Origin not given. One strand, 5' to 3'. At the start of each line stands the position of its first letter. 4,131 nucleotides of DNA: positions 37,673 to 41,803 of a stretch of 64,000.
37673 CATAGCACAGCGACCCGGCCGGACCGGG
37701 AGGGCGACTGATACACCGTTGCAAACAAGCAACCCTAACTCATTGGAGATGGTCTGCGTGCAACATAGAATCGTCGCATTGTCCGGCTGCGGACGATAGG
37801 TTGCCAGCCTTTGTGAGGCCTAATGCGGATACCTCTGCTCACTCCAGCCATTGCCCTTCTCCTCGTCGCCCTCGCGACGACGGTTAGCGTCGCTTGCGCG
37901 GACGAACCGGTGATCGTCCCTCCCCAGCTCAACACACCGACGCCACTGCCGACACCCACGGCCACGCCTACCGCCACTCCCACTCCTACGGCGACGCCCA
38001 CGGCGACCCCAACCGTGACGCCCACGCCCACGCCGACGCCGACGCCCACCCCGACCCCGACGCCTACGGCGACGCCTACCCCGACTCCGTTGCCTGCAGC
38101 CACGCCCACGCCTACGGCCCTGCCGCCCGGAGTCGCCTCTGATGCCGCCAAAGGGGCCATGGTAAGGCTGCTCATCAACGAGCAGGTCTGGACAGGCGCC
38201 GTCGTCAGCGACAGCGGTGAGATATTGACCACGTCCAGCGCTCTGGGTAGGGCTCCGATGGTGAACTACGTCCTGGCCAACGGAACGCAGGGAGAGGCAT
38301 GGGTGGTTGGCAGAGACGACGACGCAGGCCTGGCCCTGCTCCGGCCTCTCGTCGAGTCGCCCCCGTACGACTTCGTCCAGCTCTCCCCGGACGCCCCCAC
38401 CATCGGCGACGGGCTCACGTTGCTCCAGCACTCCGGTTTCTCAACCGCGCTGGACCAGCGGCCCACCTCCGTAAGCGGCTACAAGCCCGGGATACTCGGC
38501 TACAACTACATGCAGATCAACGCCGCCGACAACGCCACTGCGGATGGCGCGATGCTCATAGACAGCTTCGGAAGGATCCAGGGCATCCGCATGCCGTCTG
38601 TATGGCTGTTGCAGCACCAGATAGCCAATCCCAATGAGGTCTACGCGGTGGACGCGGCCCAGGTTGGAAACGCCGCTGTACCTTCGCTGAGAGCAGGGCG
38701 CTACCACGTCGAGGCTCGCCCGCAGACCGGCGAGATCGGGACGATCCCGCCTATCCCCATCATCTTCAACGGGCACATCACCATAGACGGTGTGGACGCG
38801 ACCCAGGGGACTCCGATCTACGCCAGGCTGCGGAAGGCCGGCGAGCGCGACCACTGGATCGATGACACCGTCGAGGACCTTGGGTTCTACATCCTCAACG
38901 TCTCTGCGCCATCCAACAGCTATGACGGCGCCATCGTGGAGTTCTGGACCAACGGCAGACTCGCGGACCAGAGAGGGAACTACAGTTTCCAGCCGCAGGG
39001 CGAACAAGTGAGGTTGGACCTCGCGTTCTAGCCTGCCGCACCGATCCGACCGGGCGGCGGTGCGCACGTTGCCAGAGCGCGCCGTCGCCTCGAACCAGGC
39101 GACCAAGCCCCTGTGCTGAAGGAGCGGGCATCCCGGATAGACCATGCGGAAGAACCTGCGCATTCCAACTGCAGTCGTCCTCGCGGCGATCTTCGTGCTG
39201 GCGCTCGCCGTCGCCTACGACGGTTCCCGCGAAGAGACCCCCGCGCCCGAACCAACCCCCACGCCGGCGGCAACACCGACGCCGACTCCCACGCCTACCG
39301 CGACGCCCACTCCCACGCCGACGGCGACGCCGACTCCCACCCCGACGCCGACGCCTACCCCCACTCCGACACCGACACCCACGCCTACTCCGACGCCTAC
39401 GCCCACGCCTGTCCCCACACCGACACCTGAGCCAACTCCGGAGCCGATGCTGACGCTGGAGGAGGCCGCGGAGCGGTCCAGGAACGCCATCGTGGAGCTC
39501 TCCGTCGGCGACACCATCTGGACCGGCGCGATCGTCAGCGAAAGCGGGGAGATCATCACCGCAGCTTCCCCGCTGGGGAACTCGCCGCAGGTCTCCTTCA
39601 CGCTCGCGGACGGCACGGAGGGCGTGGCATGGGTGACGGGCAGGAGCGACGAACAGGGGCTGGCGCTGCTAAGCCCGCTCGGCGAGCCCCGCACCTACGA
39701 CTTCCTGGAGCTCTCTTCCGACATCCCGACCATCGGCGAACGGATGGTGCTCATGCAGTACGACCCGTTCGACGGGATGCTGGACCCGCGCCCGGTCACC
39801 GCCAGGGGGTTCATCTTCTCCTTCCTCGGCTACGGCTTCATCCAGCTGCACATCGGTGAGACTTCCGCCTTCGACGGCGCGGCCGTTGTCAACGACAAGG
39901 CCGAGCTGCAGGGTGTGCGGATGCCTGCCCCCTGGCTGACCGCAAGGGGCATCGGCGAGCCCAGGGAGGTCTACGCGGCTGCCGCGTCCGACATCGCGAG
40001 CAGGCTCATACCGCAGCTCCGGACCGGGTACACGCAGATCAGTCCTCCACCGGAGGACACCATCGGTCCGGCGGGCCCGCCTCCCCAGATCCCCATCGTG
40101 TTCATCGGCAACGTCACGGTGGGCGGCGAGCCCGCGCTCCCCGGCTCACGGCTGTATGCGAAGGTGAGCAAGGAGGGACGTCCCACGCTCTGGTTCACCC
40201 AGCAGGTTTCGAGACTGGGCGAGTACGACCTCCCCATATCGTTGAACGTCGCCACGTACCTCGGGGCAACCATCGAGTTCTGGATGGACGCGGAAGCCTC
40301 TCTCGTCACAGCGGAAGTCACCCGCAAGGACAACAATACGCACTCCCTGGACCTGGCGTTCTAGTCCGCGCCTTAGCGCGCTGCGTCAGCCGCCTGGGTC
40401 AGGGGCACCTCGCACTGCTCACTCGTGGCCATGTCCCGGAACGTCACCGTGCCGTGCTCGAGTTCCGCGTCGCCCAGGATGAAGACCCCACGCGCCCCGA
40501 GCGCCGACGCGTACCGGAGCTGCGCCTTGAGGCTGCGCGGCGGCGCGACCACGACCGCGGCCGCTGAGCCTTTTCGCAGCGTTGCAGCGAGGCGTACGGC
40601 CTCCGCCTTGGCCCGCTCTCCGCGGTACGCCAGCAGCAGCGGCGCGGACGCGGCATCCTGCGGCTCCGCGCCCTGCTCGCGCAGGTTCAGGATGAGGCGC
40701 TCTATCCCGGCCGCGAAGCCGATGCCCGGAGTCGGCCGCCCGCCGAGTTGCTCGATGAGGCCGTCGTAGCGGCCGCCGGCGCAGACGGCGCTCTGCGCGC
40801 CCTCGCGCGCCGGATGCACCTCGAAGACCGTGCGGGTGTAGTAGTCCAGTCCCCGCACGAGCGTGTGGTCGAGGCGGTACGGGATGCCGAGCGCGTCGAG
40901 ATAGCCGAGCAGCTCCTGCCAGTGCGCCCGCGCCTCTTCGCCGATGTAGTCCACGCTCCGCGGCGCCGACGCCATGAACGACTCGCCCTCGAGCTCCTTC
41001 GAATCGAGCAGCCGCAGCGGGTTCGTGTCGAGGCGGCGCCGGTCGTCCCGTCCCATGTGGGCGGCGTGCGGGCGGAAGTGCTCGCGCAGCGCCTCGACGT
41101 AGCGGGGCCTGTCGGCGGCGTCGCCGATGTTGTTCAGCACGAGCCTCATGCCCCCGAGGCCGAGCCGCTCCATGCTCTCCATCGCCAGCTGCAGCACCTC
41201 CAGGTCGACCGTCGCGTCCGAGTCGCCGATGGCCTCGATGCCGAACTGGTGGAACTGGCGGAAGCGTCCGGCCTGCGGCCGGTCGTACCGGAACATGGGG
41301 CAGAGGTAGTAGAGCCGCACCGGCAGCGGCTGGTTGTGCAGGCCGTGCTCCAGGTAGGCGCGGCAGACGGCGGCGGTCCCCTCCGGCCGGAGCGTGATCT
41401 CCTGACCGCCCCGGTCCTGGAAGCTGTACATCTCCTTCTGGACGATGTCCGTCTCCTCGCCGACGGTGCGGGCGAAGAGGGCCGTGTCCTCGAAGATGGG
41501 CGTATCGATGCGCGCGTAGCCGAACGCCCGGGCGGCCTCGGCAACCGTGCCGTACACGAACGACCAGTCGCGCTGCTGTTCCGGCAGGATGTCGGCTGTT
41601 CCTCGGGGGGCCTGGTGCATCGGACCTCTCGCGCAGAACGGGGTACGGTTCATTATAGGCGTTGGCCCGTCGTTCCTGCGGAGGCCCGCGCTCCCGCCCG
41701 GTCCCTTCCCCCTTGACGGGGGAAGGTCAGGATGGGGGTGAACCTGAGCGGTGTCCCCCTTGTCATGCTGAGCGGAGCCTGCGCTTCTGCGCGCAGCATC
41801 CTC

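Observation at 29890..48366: Roughly 300-nt intergenic element in two well-conserved copies (plus one diverged), with rigid block spacing and copy-specific 9-mers at fixed positions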

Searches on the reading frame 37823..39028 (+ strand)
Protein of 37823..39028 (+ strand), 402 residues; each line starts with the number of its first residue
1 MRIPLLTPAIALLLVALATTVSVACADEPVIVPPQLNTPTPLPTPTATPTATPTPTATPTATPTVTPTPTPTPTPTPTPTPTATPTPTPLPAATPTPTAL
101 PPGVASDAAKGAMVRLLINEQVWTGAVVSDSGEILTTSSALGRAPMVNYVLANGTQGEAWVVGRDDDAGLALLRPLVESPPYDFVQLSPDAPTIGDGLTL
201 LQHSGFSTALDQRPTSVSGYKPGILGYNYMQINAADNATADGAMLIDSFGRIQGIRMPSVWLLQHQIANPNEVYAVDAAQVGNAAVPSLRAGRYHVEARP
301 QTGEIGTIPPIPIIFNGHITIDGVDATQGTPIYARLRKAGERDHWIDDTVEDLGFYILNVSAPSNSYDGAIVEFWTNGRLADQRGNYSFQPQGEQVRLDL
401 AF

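Call 78: search_protein_families(library=pfam, proteins=[window:37823-39028:+], max_evalue=0.001)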
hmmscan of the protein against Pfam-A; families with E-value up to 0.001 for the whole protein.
window:37823-39028:+ (402 aa): 1 family
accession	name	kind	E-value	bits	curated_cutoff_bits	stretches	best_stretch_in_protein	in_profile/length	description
PF13365.12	Trypsin_2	-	7.7e-10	40.1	27.6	1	124-255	2-144/144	Trypsin-like peptidase domain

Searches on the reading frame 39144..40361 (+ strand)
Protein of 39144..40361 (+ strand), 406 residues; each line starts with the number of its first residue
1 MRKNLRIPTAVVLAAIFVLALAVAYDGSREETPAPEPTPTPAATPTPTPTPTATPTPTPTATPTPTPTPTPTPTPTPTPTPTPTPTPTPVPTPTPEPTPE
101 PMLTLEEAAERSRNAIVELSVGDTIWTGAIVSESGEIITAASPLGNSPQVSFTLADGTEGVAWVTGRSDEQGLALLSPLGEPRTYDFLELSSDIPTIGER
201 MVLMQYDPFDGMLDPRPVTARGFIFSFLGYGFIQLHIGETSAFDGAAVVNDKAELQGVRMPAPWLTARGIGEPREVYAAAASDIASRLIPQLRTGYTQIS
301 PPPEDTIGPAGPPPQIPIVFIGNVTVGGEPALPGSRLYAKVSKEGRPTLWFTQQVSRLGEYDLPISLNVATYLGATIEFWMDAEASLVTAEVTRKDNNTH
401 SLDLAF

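Call 78: search_protein_families(library=pfam, proteins=[window:39144-40361:+], max_evalue=0.001)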
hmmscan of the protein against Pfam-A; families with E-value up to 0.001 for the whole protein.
window:39144-40361:+ (406 aa): 1 family
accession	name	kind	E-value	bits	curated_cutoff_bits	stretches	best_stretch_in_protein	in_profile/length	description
PF13365.12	Trypsin_2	-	3e-07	31.7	27.6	1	127-258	2-144/144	Trypsin-like peptidase domain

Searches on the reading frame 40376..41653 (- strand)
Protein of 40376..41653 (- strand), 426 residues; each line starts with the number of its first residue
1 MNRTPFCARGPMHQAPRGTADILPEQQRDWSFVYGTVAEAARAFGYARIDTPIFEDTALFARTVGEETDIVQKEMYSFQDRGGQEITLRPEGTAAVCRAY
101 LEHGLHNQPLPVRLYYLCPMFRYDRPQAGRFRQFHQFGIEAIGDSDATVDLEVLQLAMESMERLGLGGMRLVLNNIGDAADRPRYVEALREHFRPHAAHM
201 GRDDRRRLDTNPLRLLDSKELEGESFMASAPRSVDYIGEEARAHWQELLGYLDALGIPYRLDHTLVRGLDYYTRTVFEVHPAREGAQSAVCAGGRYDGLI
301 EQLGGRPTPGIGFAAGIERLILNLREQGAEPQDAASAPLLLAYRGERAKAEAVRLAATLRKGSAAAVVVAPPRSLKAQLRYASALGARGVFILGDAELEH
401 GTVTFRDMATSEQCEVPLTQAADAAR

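Call 78: search_protein_families(library=pfam, proteins=[window:40376-41653:-], max_evalue=0.001)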
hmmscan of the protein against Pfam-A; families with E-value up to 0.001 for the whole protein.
window:40376-41653:- (426 aa): 3 families
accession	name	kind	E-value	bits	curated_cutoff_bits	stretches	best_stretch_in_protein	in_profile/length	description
PF13393.11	tRNA-synt_His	-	2e-46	159.1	25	1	18-320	1-308/308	Histidyl-tRNA synthetase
PF00587.30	tRNA-synt_2b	-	9.4e-17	62.1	29.3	1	76-323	1-174/179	tRNA synthetase class II core domain (G, H, P, S and T)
PF03129.25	HGTP_anticodon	-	7.3e-10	39.3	21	1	346-424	9-90/94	Anticodon binding domain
